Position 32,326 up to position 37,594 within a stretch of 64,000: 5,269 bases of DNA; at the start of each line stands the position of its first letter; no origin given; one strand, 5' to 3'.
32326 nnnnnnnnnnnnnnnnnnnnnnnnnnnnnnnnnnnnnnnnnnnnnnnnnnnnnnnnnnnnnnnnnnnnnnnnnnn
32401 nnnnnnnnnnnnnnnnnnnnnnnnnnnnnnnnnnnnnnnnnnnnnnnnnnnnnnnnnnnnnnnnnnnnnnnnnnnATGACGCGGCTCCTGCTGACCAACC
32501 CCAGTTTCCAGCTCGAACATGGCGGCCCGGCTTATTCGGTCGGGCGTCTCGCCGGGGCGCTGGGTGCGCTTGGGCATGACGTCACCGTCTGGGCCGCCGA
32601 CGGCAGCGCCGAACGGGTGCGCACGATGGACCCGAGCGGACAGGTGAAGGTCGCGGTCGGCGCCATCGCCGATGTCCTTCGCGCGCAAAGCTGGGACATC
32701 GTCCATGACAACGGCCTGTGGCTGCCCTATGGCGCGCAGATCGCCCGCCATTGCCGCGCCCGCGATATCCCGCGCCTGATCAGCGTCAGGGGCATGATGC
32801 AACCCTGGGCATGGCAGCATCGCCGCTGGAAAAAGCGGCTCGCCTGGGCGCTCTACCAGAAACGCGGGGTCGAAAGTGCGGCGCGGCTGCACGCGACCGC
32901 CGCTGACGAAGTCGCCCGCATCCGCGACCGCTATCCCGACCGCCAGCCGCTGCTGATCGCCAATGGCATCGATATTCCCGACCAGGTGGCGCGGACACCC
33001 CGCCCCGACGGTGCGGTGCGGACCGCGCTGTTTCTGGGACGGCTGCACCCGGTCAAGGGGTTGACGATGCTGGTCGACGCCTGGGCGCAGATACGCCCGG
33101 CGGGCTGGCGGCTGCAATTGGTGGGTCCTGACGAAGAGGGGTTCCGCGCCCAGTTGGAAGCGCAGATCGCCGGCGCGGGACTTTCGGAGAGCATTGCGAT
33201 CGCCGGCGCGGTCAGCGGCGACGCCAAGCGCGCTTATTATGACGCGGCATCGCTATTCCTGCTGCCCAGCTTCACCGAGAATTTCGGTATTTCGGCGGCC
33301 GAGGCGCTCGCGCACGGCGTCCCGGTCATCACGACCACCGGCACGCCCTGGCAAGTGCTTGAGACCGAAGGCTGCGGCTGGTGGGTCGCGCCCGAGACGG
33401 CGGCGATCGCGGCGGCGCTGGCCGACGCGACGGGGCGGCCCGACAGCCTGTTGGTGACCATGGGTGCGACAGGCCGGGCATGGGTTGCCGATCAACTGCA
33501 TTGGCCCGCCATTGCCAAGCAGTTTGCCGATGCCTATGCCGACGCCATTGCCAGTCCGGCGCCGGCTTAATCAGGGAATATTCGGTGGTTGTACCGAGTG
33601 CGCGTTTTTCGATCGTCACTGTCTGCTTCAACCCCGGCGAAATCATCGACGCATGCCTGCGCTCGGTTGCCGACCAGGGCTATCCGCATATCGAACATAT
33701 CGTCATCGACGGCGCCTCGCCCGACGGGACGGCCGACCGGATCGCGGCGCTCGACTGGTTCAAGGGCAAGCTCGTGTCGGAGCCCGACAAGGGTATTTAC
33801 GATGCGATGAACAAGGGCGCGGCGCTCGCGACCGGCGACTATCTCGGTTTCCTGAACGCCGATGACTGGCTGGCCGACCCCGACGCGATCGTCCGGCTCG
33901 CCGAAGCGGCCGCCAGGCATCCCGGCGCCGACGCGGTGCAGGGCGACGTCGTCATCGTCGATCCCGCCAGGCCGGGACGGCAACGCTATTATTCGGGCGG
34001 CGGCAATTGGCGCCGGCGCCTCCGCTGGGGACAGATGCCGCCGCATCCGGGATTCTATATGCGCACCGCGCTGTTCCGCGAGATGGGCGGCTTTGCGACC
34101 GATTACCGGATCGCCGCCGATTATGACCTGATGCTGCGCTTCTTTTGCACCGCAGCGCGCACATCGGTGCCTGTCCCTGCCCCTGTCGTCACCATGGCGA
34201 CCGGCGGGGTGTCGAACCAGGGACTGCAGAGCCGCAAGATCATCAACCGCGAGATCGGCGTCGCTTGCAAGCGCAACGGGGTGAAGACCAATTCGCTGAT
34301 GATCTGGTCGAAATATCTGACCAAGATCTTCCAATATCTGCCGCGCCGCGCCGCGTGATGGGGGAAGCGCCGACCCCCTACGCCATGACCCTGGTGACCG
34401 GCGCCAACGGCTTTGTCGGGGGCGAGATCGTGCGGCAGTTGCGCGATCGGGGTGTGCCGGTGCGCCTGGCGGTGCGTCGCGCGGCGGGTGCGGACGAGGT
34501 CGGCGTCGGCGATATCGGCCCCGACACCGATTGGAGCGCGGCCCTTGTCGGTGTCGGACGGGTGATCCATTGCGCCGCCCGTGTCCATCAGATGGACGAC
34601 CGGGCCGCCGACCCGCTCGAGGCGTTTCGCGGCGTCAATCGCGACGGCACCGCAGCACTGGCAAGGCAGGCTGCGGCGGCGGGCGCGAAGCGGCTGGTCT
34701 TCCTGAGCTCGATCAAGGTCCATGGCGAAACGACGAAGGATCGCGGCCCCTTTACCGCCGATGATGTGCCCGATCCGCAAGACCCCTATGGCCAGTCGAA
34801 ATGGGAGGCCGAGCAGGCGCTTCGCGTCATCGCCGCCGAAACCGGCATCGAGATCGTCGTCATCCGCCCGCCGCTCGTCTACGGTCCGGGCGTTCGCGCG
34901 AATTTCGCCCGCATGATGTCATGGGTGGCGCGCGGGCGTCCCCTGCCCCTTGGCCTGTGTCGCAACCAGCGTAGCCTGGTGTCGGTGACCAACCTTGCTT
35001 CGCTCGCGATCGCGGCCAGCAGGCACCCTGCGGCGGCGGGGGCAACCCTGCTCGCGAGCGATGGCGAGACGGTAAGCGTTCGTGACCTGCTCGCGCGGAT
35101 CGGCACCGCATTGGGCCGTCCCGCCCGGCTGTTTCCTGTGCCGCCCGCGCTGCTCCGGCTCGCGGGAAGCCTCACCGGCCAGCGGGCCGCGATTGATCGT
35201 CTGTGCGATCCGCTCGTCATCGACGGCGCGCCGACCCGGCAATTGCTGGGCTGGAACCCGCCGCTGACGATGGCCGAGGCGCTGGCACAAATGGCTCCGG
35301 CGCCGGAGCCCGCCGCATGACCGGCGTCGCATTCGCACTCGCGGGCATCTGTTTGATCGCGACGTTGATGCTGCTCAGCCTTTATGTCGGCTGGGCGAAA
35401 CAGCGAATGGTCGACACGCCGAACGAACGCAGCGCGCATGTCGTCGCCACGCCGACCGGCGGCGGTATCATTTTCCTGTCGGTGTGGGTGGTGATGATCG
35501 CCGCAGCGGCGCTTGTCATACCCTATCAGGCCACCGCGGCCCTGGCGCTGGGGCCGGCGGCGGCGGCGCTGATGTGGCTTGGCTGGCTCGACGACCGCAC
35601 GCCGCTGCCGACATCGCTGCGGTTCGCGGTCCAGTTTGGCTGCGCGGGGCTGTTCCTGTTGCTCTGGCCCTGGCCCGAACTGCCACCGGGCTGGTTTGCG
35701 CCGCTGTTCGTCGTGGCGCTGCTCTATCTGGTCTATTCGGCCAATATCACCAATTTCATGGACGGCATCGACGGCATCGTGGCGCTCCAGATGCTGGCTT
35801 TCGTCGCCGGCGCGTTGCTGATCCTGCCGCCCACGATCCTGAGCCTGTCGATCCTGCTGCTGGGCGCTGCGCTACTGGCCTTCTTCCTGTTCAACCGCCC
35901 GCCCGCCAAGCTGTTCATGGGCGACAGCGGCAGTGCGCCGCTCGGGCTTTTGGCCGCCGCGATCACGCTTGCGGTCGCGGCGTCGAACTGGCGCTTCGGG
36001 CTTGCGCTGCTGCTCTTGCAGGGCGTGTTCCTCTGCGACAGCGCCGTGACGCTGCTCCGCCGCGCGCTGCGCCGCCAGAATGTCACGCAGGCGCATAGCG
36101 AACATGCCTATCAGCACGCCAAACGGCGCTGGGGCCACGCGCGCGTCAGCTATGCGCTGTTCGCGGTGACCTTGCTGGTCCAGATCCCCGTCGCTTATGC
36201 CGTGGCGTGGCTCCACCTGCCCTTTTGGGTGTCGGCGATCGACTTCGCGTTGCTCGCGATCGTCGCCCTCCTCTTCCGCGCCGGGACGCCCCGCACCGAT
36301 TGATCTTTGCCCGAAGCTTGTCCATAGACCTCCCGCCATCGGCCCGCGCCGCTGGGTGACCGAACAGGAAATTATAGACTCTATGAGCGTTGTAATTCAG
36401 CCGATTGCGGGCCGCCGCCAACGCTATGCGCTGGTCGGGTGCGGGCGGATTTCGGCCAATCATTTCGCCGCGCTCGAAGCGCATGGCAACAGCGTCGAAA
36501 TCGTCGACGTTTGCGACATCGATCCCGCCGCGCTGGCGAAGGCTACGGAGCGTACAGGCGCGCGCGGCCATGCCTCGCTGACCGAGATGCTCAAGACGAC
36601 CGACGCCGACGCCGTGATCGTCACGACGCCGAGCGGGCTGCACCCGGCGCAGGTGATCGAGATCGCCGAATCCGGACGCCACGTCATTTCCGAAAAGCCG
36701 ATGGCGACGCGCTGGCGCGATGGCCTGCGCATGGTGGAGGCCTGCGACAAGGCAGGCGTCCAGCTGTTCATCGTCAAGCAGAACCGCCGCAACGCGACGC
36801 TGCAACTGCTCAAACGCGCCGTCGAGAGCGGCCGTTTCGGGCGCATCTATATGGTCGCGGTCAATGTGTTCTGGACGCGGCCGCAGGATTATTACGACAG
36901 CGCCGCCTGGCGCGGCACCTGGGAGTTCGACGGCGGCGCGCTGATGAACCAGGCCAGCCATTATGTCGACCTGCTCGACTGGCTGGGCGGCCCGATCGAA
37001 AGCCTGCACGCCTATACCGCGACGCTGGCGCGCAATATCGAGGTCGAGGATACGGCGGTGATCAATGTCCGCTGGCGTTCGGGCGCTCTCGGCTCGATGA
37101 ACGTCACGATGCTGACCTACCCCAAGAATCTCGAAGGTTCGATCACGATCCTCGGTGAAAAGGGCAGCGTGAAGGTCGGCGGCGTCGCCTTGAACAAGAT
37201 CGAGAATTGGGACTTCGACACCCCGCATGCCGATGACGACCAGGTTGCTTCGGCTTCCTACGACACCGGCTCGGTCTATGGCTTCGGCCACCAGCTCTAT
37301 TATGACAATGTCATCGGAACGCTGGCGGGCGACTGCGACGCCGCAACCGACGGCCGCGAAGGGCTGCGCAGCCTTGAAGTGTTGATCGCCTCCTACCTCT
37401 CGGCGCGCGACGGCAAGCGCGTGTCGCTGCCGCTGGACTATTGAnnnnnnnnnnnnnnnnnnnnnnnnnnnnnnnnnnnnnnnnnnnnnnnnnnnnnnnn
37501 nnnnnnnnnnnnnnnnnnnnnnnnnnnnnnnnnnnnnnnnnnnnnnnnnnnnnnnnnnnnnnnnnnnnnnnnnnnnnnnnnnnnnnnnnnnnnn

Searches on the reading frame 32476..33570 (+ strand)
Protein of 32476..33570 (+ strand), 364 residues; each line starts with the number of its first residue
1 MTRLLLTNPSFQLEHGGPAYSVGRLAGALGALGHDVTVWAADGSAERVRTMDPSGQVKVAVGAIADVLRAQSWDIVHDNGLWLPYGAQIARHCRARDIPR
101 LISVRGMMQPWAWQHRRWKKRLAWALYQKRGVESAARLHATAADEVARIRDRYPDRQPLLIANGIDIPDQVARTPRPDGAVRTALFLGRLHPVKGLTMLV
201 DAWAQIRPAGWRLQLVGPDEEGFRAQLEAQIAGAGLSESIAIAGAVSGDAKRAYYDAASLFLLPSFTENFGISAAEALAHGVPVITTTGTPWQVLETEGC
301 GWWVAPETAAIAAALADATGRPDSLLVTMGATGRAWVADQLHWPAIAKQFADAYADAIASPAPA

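Call 25: search_protein_families(library=pfam, proteins=[window:32476-33570:+], max_evalue=0.0001)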
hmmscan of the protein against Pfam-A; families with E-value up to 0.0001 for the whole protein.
window:32476-33570:+ (364 aa): 5 families
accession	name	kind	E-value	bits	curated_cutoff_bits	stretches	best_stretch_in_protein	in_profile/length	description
PF13692.12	Glyco_trans_1_4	-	1.5e-26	93.8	27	1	183-316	3-137/142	Glycosyl transferases group 1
PF00534.26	Glycos_transf_1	-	4.3e-24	85.4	26.4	1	182-318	16-155/172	Glycosyl transferases group 1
PF20706.3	GT4-conflict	-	2.2e-16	60.3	26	1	142-287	161-311/385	Family 4 Glycosyltransferase in conflict systems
PF13579.12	Glyco_trans_4_4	-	2.3e-12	48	29.7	1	16-164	1-158/158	Glycosyl transferase 4-like domain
PF13439.12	Glyco_transf_4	-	1.2e-11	45.3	28.5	1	16-167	2-168/170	Glycosyltransferase Family 4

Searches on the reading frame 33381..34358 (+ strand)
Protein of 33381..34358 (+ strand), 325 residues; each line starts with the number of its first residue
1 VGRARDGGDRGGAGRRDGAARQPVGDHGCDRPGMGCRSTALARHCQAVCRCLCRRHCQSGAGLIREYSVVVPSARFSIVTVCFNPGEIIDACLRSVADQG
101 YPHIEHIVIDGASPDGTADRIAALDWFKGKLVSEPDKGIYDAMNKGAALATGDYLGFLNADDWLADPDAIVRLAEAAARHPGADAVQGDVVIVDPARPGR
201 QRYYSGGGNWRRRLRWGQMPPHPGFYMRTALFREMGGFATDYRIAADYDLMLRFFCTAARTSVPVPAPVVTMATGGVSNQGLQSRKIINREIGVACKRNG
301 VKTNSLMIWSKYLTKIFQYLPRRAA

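Call 25: search_protein_families(library=pfam, proteins=[window:33381-34358:+], max_evalue=0.0001)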
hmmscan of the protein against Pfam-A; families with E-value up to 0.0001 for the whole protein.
window:33381-34358:+ (325 aa): 3 families
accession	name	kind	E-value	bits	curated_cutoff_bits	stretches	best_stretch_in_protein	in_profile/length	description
PF00535.33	Glycos_transf_2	-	5.7e-22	78.9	23.3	1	77-205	1-130/168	Glycosyl transferase family 2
PF10111.15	Glyco_tranf_2_2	-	5e-06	26.6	27.3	1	92-172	18-101/276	Glycosyltransferase like family 2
PF13641.12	Glyco_tranf_2_3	-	7.9e-06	26.5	27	1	75-239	2-178/230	Glycosyltransferase like family 2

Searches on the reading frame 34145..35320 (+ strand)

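Call 25: search_protein_families(library=pfam, proteins=[window:34145-35320:+], max_evalue=0.0001)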
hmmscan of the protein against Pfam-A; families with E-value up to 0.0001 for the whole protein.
window:34145-35320:+ (391 aa): 6 families
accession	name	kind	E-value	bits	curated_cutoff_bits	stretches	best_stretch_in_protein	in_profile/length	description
PF01370.27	Epimerase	-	2.8e-29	102.7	20.9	1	83-298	2-231/240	NAD dependent epimerase/dehydratase family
PF04321.23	RmlD_sub_bind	-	4.5e-20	72.3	27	1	82-265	3-170/287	RmlD substrate binding domain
PF07993.18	NAD_binding_4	-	6.8e-16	58.6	20.1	1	128-255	80-210/258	Male sterility protein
PF01073.25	3Beta_HSD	-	2.6e-15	56.6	22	1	83-293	1-230/280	3-beta hydroxysteroid dehydrogenase/isomerase family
PF13460.12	NAD_binding_10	-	4.3e-13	50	27.2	1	86-243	1-144/184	NAD(P)H-binding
PF16363.11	GDP_Man_Dehyd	-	8.8e-13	48.8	27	1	83-383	1-332/332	GDP-mannose 4,6 dehydratase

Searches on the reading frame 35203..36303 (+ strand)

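Call 25: search_protein_families(library=pfam, proteins=[window:35203-36303:+], max_evalue=0.0001)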
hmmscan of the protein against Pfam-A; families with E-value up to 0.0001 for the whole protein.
window:35203-36303:+ (366 aa): 1 family
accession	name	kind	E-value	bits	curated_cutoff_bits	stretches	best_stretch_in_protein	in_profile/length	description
PF00953.26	Glycos_transf_4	-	3.2e-25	89.4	27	1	119-257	7-158/160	Glycosyl transferase family 4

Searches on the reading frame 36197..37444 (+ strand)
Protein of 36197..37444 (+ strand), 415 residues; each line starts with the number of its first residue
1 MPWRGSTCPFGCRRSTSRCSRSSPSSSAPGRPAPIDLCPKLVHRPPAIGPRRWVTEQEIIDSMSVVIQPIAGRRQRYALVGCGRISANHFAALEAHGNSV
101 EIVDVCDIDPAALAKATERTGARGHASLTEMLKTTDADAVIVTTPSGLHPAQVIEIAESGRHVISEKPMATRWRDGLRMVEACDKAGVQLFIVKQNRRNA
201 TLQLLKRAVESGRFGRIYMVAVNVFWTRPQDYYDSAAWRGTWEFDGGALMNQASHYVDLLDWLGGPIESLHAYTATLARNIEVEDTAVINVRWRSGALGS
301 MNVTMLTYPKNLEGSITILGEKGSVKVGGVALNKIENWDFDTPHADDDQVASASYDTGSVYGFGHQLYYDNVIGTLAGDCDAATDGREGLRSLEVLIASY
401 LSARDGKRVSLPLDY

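Call 25: search_protein_families(library=pfam, proteins=[window:36197-37444:+], max_evalue=0.0001)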
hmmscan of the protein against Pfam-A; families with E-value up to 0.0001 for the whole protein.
window:36197-37444:+ (415 aa): 3 families
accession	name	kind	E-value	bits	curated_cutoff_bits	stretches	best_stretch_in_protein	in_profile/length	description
PF02894.22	GFO_IDH_MocA_C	-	4.6e-41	141.5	22.9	1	206-411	1-218/218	Oxidoreductase family, C-terminal alpha/beta domain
PF22725.1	GFO_IDH_MocA_C3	-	2e-30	105.8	27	1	203-325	2-123/124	GFO/IDH/MocA C-terminal domain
PF01408.29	GFO_IDH_MocA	-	1.4e-26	94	24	1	76-191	2-117/120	Oxidoreductase family, NAD-binding Rossmann fold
